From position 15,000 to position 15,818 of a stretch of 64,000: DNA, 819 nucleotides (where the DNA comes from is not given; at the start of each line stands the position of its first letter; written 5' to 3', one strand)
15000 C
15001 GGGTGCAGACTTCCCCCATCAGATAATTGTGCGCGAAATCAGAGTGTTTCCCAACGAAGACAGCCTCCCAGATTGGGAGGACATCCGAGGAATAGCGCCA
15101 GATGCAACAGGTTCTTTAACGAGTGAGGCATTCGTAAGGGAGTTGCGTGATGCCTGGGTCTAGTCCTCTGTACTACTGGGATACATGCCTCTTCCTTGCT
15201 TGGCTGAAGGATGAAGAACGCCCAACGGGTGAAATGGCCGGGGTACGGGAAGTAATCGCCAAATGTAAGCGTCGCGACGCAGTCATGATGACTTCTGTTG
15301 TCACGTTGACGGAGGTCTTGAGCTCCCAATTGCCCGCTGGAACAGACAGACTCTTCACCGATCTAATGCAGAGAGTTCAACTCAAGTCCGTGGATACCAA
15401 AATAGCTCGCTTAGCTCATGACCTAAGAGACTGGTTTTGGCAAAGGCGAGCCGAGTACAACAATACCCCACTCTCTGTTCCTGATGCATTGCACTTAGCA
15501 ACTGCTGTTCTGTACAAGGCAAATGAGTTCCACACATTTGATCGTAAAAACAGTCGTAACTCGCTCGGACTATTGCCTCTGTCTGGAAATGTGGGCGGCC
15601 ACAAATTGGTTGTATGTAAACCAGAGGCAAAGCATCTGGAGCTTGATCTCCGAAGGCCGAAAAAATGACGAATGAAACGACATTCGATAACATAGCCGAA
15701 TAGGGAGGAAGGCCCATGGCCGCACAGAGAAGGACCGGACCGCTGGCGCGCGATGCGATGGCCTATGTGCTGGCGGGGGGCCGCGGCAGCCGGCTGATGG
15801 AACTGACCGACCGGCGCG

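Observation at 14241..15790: Foreign two-gene PIN cassette spliced into the glycogen operon, bracketed by an 87-bp duplication of the glgC 5' end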

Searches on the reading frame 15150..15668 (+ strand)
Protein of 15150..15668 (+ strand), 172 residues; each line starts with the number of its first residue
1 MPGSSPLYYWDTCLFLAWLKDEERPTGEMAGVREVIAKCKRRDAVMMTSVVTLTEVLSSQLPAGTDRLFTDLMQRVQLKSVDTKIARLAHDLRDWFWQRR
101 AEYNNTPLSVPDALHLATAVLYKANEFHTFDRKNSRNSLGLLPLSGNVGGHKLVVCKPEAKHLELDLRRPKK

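Call 9: search_protein_families(library=pfam, proteins=[window:15150-15665:+], max_evalue=1)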
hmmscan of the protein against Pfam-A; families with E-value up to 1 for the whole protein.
window:15150-15665:+ (172 aa): 1 family
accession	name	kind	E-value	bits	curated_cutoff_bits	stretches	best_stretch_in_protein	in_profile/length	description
PF01850.27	PIN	-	1.2e-08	36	23.6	1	8-133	1-113/120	PIN domain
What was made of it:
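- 15150..15668 (+): PIN-domain protein, 172 aa, VapC-like, overlapping ORF1 by 14 nt. PF01850, E 1.2e-8 (call 9).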

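Call 10: search_protein_families(library=padloc, proteins=[window:15150-15665:+], max_evalue=1)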
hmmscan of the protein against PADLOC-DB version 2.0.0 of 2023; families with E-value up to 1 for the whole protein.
window:15150-15665:+ (172 aa): 0 families

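Call 11: search_protein_families(library=ncbifam, proteins=[window:15150-15665:+], max_evalue=1)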
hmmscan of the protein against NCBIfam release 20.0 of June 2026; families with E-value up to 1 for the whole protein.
window:15150-15665:+ (172 aa): 1 family
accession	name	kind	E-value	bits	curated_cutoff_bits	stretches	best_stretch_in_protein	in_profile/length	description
TIGR02548.2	casB_cse2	equivalog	0.0025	17.9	28.5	1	66-101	115-149/167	type I-E CRISPR-associated protein Cse2/CasB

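Call 12: search_protein_families(library=phrogs, proteins=[window:15150-15665:+], max_evalue=1)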
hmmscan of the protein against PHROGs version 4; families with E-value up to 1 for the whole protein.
window:15150-15665:+ (172 aa): 0 families

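Call 14: find_homologous_proteins(query=window:15150-15665:+)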
Query window:15150-15665:+ (172 aa): 506 proteins with E <= 0.001 among 630 candidates; the best 120 are listed.
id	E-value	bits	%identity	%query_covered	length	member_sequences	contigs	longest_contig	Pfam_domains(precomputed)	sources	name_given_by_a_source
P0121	6.7e-112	389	100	100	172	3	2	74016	PF01850.28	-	-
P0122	1.7e-101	355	88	100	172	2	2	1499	PF01850.28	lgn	-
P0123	1.2e-77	277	70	99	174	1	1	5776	PF01850.28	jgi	jgi:predicted nucleic acid-binding protein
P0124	1.3e-77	277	71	100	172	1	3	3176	PF01850.28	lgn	-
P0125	1.5e-76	274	69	98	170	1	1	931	PF01850.28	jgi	jgi:predicted nucleic acid-binding protein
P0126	3.5e-75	269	68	100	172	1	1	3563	PF01850.28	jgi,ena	-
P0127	1.0e-73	265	70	99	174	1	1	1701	PF01850.28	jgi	jgi:predicted nucleic acid-binding protein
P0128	3.8e-73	263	67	100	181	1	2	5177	PF01850.28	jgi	jgi:predicted nucleic acid-binding protein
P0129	1.3e-72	261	67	100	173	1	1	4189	-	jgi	jgi:predicted nucleic acid-binding protein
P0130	1.4e-72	261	67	99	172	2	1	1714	-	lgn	-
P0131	1.9e-72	261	69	99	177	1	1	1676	PF01850.28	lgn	-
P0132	1.9e-72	260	69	97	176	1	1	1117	PF01850.28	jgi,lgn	-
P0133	2.0e-72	260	66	100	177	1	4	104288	-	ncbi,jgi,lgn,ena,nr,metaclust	ncbi:MAG: PIN domain-containing protein [Alphaproteobacteria bacterium]|nr:PIN domain-containing pro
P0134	7.0e-72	259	66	100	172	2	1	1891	PF01850.28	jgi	jgi:predicted nucleic acid-binding protein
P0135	2.0e-71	257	65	99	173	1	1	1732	PF01850.28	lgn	-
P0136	3.2e-71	257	66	100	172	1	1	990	PF01850.28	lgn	-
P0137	4.4e-71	256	67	97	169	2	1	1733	PF01850.28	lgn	-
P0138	4.5e-71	256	64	100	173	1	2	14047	PF01850.28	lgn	-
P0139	9.1e-71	255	67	100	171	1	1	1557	PF01850.28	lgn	-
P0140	4.0e-70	253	67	99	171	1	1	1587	PF01850.28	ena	-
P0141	9.6e-70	252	65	99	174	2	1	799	PF01850.28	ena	-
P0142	1.1e-69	252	64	99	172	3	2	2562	PF01850.28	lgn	-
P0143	1.9e-69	251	64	98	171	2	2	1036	PF01850.28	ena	-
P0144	2.6e-69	250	65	99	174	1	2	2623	PF01850.28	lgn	-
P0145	9.5e-69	248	66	98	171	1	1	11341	PF01850.28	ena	-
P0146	1.2e-68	248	64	99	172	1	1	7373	PF01850.28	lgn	-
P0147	2.6e-68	247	65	99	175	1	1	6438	PF01850.28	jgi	jgi:predicted nucleic acid-binding protein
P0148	2.7e-68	247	62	100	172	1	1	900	PF01850.28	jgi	-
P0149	3.4e-68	247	64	98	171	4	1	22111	PF01850.28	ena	-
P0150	4.9e-68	246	63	100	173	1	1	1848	PF01850.28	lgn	-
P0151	5.6e-68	246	64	99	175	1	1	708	PF01850.28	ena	-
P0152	9.2e-68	245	63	99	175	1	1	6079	PF01850.28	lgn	-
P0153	1.3e-67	245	63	99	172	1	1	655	PF01850.28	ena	-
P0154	1.5e-67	245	61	100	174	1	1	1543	PF01850.28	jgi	jgi:predicted nucleic acid-binding protein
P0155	1.6e-67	244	63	100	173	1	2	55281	PF01850.28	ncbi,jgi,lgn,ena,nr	ncbi:MAG TPA: PIN domain-containing protein [Xanthobacteraceae bacterium]|nr:PIN domain-containing p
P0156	1.7e-67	244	64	98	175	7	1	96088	PF01850.28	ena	-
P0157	2.3e-67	244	62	100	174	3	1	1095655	PF01850.28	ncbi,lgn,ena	-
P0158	3.4e-67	243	63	99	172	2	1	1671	PF01850.28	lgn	-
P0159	4.7e-67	243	63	99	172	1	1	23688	PF01850.28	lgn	-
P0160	5.6e-67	243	60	99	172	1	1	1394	PF01850.28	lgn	-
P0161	7.5e-67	242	63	98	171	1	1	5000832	PF01850.28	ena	-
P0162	8.0e-67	242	63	99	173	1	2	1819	PF01850.28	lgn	-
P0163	8.2e-67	242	64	99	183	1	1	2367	PF01850.28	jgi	-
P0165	1.2e-66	242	62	99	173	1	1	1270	PF01850.28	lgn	-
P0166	1.2e-66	242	62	99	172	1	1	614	PF01850.28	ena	-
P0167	1.4e-66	241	63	99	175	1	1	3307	PF01850.28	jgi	jgi:predicted nucleic acid-binding protein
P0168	1.5e-66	241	63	99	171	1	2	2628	PF01850.28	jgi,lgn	jgi:predicted nucleic acid-binding protein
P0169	1.6e-66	241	63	99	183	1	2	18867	PF01850.28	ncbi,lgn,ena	-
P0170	1.6e-66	241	63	99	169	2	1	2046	PF01850.28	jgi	jgi:predicted nucleic acid-binding protein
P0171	1.7e-66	241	63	99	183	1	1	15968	PF01850.28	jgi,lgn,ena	-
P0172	1.8e-66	241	62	99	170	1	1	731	PF01850.28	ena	-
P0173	1.9e-66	241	64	99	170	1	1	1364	PF01850.28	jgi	-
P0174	2.2e-66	241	63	99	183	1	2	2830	PF01850.28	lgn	-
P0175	2.5e-66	241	61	99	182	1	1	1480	PF01850.28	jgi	jgi:predicted nucleic acid-binding protein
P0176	2.9e-66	240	62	100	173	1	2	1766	PF01850.28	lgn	-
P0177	3.2e-66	240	63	99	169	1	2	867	PF01850.28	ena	-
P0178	3.3e-66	240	61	99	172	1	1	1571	PF01850.28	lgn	-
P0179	3.4e-66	240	60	99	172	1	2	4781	PF01850.28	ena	-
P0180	3.4e-66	240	64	100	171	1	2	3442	PF01850.28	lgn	-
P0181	3.6e-66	240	63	97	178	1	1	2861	PF01850.28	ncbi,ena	-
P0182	5.4e-66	240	62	99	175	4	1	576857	PF01850.28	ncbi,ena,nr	ncbi:type II toxin-antitoxin system VapC family toxin [Bradyrhizobium diazoefficiens]|nr:hypothetica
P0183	5.9e-66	239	59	100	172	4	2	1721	PF01850.28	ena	-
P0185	8.6e-66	239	63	100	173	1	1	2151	PF01850.28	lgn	-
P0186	9.5e-66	239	63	99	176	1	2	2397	PF01850.28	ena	-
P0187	1.1e-65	239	61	99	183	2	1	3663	PF01850.28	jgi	jgi:predicted nucleic acid-binding protein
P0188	1.2e-65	238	62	99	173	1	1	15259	PF01850.28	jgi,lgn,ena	jgi:predicted nucleic acid-binding protein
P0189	1.2e-65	238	62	98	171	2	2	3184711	PF01850.28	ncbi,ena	-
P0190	1.3e-65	238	64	98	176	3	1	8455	PF01850.28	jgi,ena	-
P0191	1.3e-65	238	61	99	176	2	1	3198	PF01850.28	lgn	-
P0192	1.5e-65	238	61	99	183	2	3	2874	PF01850.28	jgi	jgi:predicted nucleic acid-binding protein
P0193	2.4e-65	237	63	98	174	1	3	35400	PF01850.28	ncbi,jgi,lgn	-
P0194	3.3e-65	237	58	99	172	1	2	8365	PF01850.28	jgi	jgi:predicted nucleic acid-binding protein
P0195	3.7e-65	237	60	99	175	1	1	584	PF01850.28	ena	-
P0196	3.9e-65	237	63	99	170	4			PF01850.28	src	-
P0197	4.3e-65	237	59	99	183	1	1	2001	PF01850.28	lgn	-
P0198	4.4e-65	237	61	99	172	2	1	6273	PF01850.28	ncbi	ncbi:MAG: PIN domain-containing protein [Xanthobacteraceae bacterium]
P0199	5.0e-65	236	60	99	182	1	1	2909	PF01850.28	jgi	jgi:predicted nucleic acid-binding protein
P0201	6.8e-65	236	60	99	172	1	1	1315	PF01850.28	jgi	jgi:predicted nucleic acid-binding protein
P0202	7.6e-65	236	60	98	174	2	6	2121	PF01850.28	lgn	-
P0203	7.6e-65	236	61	100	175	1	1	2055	PF01850.28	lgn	-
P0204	7.9e-65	236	62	100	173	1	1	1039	PF01850.28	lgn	-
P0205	8.7e-65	236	61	98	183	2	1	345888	PF01850.28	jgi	jgi:predicted nucleic acid-binding protein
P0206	9.2e-65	235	60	99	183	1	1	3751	PF01850.28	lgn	-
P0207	9.8e-65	235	61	99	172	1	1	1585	PF01850.28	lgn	-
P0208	1.0e-64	235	64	99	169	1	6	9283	PF01850.28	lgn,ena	-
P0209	1.0e-64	235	61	99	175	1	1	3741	PF01850.28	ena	-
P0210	1.1e-64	235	62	99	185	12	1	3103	PF01850.28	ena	-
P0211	1.1e-64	235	62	98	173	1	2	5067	PF01850.28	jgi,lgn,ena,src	-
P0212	1.1e-64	235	61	99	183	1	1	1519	PF01850.28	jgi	jgi:predicted nucleic acid-binding protein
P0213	1.1e-64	235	63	98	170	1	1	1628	PF01850.28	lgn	-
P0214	1.1e-64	235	61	99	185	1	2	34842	PF01850.28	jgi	jgi:predicted nucleic acid-binding protein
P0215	1.1e-64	235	61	98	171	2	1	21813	PF01850.28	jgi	jgi:predicted nucleic acid-binding protein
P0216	1.4e-64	235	61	99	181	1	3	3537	PF01850.28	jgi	jgi:predicted nucleic acid-binding protein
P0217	1.6e-64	235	62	99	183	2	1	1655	PF01850.28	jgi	jgi:predicted nucleic acid-binding protein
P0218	1.8e-64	235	61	99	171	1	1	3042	PF01850.28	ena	-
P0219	2.4e-64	234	60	98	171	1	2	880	PF01850.28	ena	-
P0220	2.4e-64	234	60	99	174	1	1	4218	PF01850.28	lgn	-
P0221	2.7e-64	234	60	98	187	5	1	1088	PF01850.28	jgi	jgi:predicted nucleic acid-binding protein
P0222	2.9e-64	234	61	99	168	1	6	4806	PF01850.28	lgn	-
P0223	3.0e-64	234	57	99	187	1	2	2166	PF01850.28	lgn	-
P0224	3.0e-64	234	60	99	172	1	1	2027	PF01850.28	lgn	-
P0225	3.1e-64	234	59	98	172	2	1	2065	PF01850.28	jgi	-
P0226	3.6e-64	234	60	99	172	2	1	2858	PF01850.28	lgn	-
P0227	3.7e-64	234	58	99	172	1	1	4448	PF01850.28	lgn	-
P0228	3.7e-64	234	59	99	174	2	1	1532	PF01850.28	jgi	jgi:predicted nucleic acid-binding protein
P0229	3.8e-64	233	59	99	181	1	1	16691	PF01850.28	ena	-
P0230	4.2e-64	233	63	98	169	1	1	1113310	PF01850.28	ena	-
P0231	4.2e-64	233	62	98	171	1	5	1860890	PF01850.28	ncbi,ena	-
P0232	4.4e-64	233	61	99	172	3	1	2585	PF01850.28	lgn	-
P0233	4.7e-64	233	62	100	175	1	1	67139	PF01850.28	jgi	jgi:predicted nucleic acid-binding protein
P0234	5.5e-64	233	60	99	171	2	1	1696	PF01850.28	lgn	-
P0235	5.5e-64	233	62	98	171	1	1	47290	PF01850.28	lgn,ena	-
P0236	6.3e-64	233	60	99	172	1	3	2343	PF01850.28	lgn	-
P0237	6.3e-64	233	59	100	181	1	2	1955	PF01850.28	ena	-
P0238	7.2e-64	233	61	99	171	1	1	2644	PF01850.28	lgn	-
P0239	8.1e-64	232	62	99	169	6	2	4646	PF01850.28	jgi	-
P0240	9.0e-64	232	61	99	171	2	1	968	PF01850.28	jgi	jgi:predicted nucleic acid-binding protein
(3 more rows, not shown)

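Call 26: find_encoding_contigs(protein=window:15150-15668:+, flank=10000, max_places=6)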
Protein window:15150-15668:+ (172 aa): 2 contigs read that carry it; 2 places shown.
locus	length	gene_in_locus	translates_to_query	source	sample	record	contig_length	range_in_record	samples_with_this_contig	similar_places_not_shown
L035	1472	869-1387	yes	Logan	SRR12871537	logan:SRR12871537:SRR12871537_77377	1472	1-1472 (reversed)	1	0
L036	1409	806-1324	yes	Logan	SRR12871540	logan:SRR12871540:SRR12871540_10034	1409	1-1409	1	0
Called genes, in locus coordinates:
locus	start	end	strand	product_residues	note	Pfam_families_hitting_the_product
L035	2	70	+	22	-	?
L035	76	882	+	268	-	-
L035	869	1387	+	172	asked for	PF01850:PIN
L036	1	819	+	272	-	?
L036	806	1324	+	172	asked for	PF01850:PIN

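Call 51: search_solved_structures(query=window:15150-15665:+, max_evalue=1)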
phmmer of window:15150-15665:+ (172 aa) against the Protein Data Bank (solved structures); distinct sequences matched with E-value up to 1: 0.

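Call 81: predict_structure(alignment_id=A3)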
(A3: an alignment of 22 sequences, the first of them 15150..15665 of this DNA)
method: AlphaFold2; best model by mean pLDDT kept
length: 172 residues; sequences in the alignment: 22
mean_pLDDT: 74.0   pTM: 0.70
mean pLDDT of the five models: 74.0, 63.1, 58.0, 55.1, 54.2
residues with pLDDT >= 90: 15; 70-90: 97; 50-70: 45; < 50: 15
segments of 3 or more residues with pLDDT < 50: 1-4, 21-23, 165-172
pLDDT, mean of each block of 10 residues (from residue 1): 61 60 58 79 83 67 69 79 90 91 85 87 84 64 79 79 50 45
secondary structure, 60 per line:
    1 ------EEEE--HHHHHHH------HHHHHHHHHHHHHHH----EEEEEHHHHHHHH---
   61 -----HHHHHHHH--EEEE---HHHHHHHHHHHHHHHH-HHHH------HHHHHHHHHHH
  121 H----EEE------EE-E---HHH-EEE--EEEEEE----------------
elements in order: E7-10 H13-19 H26-40 E45-49 H50-57 H66-73 E76-79 H83-98 H100-103 H110-121 E126-128 E146-148 E151-156
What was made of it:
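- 15150..15668 (+): AF2 model pLDDT 74 (call 81).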

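Call 83: fold_search(model_id=the predicted structure, library=pdb)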
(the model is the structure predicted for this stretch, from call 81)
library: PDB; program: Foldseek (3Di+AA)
matches with E <= 10: 913; with E <= 0.001: 12
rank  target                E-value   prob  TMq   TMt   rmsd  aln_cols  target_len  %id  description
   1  1w8i                  1.0e-04  1.00  0.54  0.59   5.4       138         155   16  The Structure of gene product af1683 from Archaeoglobus fulgidus. (released 2004-11-16)
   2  5ecw_A                1.8e-04  1.00  0.59  0.75   3.0       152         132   16  Structure of the Shigella flexneri VapC mutant D7A (released 2016-02-17)
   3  6ifc_A                4.3e-04  1.00  0.53  0.66   4.1       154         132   16  Crystal structure of VapBC from Salmonella typhimurium (released 2020-01-29)
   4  7by3_B                4.6e-04  1.00  0.44  0.58   5.8       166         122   20  Toxin-antitoxin complex from klebsiella pneumoniae (released 2021-04-28)
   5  4chg_A                5.2e-04  1.00  0.51  0.64   3.8       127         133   20  Crystal structure of VapBC15 complex from Mycobacterium tuberculosis (released 2014-11-12)
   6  7by2_B                5.9e-04  1.00  0.48  0.66   3.9       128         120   20  Toxin-antitoxin complex from Klebsiella pneumoniae (released 2021-04-28)
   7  5ecd_A                6.7e-04  1.00  0.55  0.69   3.9       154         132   18  Structure of the Shigella flexneri VapC mutant D98N crystal form 1 (released 2016-02-17)
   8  9h6a_A                6.7e-04  1.00  0.54  0.68   4.0       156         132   20  Crystal structure of the E. coli F-plasmid VapBC toxin-antitoxin complex (released 2024-12-18)
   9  1y82_D                7.1e-04  1.00  0.55  0.65   4.6       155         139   13  Conserved hypothetical protein Pfu-367848-001 from Pyrococcus furiosus (released 2005-01-25)
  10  1y82_A                8.1e-04  1.00  0.55  0.62   4.7       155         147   13  Conserved hypothetical protein Pfu-367848-001 from Pyrococcus furiosus (released 2005-01-25)
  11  3h87_A                9.1e-04  1.00  0.57  0.70   4.3       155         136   16  Rv0301 Rv0300 Toxin Antitoxin Complex from Mycobacterium tuberculosis (released 2009-05-05)
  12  1y82_B                9.7e-04  1.00  0.56  0.64   4.4       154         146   15  Conserved hypothetical protein Pfu-367848-001 from Pyrococcus furiosus (released 2005-01-25)
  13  3zvk_A                1.1e-03  1.00  0.55  0.69   4.2       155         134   14  Crystal structure of VapBC2 from Rickettsia felis bound to a DNA fragment from their promoter (released 2011-12-14)
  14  5x3t_B                1.2e-03  1.00  0.57  0.69   3.9       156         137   17  VapBC from Mycobacterium tuberculosis (released 2017-06-07)
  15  2h1c_A                1.2e-03  1.00  0.55  0.66   4.3       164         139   16  Crystal Structure of FitAcB from Neisseria gonorrhoeae (released 2006-09-26)
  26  5ecw_B                4.0e-03  1.00  0.50  0.66   5.5       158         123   13  Structure of the Shigella flexneri VapC mutant D7A (released 2016-02-17)
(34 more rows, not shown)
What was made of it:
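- On VapBC-type (type II) toxin-antitoxin system: Foldseek top hits are VapC toxins (call 83).
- The closest structures to PIN are all VapC toxins (call 83).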

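Call 90: find_encoding_contigs(protein=P0122, flank=5000)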
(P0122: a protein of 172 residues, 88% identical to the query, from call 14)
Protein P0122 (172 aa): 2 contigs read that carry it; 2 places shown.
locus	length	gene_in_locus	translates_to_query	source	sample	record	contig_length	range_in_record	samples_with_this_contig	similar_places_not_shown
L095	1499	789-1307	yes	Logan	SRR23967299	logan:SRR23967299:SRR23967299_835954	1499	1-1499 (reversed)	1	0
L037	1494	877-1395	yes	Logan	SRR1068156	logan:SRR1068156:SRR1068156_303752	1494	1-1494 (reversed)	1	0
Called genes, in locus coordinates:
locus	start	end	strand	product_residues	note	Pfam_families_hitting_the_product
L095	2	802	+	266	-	?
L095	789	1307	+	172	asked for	PF01850:PIN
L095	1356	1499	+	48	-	?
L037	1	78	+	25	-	?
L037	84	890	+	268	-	-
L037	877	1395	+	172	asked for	PF01850:PIN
